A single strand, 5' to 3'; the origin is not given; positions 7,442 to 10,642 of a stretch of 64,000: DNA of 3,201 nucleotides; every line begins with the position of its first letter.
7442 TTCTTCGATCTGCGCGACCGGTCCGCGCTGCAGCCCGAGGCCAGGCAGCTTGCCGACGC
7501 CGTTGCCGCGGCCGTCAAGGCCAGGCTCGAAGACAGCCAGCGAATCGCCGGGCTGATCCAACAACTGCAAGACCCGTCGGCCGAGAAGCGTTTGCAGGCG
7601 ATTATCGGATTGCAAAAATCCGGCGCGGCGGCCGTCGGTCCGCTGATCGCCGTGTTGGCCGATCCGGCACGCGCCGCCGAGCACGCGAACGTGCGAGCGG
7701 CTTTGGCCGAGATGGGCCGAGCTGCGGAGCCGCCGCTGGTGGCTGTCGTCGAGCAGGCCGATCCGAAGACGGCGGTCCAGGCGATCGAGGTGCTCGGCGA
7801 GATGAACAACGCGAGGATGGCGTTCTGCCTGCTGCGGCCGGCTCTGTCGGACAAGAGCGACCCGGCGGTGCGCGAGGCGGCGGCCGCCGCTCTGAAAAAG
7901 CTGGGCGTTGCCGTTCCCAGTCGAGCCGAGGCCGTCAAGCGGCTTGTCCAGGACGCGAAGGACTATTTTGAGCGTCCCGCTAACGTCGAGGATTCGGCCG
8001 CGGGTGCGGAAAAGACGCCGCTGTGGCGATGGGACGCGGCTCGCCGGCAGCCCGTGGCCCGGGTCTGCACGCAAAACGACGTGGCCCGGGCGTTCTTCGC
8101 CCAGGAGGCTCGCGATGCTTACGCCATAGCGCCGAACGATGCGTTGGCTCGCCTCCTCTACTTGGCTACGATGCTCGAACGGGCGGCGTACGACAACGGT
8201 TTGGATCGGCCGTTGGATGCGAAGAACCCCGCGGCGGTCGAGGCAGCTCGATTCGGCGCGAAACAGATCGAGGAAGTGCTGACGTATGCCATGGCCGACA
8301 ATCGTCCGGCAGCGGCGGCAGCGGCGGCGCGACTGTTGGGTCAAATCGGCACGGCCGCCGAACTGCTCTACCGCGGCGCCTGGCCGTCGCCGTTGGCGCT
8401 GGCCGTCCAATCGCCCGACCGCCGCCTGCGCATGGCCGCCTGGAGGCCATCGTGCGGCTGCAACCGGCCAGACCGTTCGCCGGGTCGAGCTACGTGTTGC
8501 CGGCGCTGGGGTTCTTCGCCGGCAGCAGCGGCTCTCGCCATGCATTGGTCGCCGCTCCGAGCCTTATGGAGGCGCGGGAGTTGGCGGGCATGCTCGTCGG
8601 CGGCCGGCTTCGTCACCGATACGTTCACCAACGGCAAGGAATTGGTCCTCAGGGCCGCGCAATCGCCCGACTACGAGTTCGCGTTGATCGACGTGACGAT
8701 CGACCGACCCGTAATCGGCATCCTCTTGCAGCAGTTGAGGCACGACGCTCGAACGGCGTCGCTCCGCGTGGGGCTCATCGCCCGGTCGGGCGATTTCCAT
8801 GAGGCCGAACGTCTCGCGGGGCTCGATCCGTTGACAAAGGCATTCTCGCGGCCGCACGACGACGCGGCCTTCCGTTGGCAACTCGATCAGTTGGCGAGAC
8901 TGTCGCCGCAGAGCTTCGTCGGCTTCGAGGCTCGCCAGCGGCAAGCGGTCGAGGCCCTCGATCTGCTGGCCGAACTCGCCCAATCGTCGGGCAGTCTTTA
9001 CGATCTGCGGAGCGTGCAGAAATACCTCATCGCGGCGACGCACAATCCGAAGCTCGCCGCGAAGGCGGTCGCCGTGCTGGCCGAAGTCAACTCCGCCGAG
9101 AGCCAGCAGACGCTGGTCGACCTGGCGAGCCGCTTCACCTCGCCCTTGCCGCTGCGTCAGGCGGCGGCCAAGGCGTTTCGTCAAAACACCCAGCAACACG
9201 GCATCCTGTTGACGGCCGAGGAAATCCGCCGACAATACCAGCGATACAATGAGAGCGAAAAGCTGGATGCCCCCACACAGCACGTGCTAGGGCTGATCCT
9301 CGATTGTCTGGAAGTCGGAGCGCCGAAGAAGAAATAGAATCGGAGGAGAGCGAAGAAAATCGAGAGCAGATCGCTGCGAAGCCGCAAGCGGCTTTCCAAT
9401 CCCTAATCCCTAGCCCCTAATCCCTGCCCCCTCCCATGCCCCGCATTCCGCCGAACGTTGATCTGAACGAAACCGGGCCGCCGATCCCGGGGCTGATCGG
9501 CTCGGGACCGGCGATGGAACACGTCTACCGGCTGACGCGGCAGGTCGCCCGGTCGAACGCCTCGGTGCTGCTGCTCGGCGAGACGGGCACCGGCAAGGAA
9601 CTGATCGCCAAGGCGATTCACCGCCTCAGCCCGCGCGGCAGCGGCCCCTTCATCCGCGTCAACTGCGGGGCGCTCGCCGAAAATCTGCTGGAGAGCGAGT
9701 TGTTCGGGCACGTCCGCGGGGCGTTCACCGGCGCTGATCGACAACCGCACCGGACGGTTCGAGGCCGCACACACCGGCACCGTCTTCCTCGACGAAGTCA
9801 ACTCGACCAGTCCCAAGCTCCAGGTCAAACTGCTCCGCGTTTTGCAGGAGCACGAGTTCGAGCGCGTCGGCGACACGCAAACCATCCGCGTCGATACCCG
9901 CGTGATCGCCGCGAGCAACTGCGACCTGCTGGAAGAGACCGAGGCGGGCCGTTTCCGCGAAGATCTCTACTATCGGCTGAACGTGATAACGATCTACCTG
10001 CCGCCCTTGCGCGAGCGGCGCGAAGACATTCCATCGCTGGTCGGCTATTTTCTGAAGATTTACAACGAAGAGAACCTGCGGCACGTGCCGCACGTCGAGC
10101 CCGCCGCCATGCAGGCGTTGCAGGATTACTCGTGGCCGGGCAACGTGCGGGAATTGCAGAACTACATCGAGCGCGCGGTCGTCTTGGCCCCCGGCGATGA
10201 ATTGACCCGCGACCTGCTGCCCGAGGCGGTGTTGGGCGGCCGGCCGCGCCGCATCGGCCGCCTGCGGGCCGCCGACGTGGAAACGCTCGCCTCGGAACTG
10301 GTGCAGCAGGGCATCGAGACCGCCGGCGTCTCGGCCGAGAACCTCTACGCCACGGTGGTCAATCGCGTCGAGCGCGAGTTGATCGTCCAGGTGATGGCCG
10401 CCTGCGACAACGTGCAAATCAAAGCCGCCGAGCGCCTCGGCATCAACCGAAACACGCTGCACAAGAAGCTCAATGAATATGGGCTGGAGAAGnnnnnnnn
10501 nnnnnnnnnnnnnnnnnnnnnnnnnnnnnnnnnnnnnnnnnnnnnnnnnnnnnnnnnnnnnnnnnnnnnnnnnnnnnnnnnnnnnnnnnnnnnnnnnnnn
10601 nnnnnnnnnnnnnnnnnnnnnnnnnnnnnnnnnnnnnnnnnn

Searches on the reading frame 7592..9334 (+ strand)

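Call 56: search_protein_families(library=pfam, proteins=[window:7592-9334:+], max_evalue=0.001)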
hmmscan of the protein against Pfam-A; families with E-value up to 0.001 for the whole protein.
window:7592-9334:+ (581 aa): 1 family
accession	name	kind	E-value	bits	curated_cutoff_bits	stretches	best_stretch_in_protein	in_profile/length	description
PF13646.12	HEAT_2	-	3.8e-14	53.2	27.7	1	47-126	2-78/88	HEAT repeats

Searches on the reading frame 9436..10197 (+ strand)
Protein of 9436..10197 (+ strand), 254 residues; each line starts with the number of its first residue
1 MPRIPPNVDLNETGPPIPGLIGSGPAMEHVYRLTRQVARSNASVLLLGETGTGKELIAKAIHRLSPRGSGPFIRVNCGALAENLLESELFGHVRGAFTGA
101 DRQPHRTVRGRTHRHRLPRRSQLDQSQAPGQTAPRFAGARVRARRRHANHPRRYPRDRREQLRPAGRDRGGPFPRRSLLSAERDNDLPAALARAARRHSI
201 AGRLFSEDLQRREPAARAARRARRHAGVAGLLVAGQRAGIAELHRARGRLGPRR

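Call 56: search_protein_families(library=pfam, proteins=[window:9436-10197:+], max_evalue=0.001)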
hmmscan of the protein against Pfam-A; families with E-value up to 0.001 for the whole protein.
window:9436-10197:+ (254 aa): 3 families
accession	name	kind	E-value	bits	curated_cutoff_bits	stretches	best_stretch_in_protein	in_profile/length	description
PF00158.32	Sigma54_activat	-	7.3e-31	107.6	20.2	1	20-103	1-84/168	Sigma-54 interaction domain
PF14532.12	Sigma54_activ_2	-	3.1e-07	31.1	25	1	21-87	1-67/138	Sigma-54 interaction domain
PF13191.12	AAA_16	-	7.6e-05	23.7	32.6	1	20-219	2-151/167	AAA ATPase domain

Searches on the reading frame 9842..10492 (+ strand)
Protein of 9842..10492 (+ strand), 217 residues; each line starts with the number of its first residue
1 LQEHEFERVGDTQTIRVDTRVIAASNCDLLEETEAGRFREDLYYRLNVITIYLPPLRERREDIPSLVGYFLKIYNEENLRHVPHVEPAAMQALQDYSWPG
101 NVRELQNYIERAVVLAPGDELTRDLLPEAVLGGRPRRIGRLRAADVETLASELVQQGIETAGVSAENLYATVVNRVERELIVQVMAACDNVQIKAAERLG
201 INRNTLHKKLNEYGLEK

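Call 56: search_protein_families(library=pfam, proteins=[window:9842-10492:+], max_evalue=0.001)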
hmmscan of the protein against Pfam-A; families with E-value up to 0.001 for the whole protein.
window:9842-10492:+ (217 aa): 3 families
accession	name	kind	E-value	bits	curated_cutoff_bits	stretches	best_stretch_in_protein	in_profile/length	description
PF25601.1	AAA_lid_14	-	4.5e-29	100.5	27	1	57-134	1-78/87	AAA+ ATPase lid domain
PF00158.32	Sigma54_activat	-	1.3e-15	57.9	20.2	1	1-51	117-167/168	Sigma-54 interaction domain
PF02954.25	HTH_8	-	3.4e-14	52.7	22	1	175-213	4-42/42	Bacterial regulatory protein, Fis family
